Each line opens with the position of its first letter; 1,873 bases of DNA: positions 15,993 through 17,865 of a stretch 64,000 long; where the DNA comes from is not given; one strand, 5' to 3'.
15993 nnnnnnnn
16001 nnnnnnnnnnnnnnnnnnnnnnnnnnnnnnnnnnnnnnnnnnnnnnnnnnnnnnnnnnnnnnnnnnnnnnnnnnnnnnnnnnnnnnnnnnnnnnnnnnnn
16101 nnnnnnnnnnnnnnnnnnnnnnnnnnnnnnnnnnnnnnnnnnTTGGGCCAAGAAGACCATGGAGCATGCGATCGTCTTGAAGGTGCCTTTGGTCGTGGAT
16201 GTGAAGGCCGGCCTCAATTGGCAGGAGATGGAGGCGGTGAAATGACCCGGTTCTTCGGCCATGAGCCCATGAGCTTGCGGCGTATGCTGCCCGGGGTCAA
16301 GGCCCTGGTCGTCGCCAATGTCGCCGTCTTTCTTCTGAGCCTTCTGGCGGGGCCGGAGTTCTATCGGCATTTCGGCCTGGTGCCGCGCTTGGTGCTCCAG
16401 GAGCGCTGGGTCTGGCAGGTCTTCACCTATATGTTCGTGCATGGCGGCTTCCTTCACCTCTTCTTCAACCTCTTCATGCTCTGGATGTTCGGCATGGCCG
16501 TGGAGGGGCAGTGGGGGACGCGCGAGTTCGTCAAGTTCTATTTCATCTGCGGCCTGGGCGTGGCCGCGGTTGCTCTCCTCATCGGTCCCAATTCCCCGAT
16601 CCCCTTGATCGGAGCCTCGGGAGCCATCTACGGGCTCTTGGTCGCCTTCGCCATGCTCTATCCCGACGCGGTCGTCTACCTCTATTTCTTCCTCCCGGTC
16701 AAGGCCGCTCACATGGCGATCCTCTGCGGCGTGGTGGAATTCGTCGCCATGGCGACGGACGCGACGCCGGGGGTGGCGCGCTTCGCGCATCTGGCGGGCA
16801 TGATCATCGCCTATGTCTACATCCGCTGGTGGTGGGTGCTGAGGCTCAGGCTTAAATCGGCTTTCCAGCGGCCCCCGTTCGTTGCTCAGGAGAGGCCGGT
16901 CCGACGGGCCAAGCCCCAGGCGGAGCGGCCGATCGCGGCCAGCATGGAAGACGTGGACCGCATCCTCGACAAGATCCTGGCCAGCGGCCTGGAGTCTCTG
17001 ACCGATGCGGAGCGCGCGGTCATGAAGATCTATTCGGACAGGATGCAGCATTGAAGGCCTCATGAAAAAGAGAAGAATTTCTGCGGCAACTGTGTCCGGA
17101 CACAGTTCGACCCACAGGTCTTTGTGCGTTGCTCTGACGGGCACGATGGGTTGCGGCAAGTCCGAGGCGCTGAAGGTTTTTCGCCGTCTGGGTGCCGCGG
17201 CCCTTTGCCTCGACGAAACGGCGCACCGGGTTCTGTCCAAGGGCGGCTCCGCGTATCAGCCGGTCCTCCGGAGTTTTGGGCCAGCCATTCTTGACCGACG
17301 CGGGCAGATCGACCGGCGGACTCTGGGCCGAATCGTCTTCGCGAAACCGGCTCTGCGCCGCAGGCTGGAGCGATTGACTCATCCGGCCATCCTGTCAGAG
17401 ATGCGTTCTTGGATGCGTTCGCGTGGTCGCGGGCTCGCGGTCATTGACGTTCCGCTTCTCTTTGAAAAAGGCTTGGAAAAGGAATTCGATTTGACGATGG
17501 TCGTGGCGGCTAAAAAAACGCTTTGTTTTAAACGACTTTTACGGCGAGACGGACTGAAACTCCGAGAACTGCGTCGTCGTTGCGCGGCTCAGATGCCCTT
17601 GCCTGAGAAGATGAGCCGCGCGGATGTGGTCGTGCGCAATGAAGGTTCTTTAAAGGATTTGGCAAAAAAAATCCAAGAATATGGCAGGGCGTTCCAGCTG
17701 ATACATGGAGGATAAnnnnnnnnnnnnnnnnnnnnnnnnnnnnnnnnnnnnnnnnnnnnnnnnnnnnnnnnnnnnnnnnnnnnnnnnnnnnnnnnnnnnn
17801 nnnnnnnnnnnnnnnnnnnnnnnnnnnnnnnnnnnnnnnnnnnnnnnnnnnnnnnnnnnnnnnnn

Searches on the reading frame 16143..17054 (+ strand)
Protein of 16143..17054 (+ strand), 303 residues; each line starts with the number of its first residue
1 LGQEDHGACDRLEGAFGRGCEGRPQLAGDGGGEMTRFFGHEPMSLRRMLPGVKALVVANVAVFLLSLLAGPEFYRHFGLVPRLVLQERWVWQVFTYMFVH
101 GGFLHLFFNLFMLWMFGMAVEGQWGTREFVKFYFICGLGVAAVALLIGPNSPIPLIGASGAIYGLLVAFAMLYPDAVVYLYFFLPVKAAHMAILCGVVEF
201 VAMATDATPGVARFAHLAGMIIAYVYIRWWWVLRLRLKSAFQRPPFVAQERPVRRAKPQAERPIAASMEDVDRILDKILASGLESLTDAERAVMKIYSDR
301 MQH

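Call 56: search_protein_families(library=pfam, proteins=[window:16143-17054:+], max_evalue=0.001)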
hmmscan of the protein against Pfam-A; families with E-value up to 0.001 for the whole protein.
window:16143-17054:+ (303 aa): 3 families
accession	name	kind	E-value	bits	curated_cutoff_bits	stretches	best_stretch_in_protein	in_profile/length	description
PF01694.28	Rhomboid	-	3.6e-28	99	22.6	1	90-227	4-137/143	Rhomboid domain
PF08551.15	DUF1751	-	2e-07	31.9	22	1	83-146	3-64/99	Eukaryotic integral membrane protein (DUF1751)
PF20216.3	DUF6576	-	1.2e-06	29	27.3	1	269-299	16-46/47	Family of unknown function (DUF6576)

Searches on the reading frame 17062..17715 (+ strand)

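Call 56: search_protein_families(library=pfam, proteins=[window:17062-17715:+], max_evalue=0.001)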
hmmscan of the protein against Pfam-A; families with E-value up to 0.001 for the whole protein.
window:17062-17715:+ (217 aa): 1 family
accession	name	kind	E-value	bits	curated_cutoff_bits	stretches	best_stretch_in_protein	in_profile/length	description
PF01121.26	CoaE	-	3.9e-45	154.2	27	1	21-199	1-180/180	Dephospho-CoA kinase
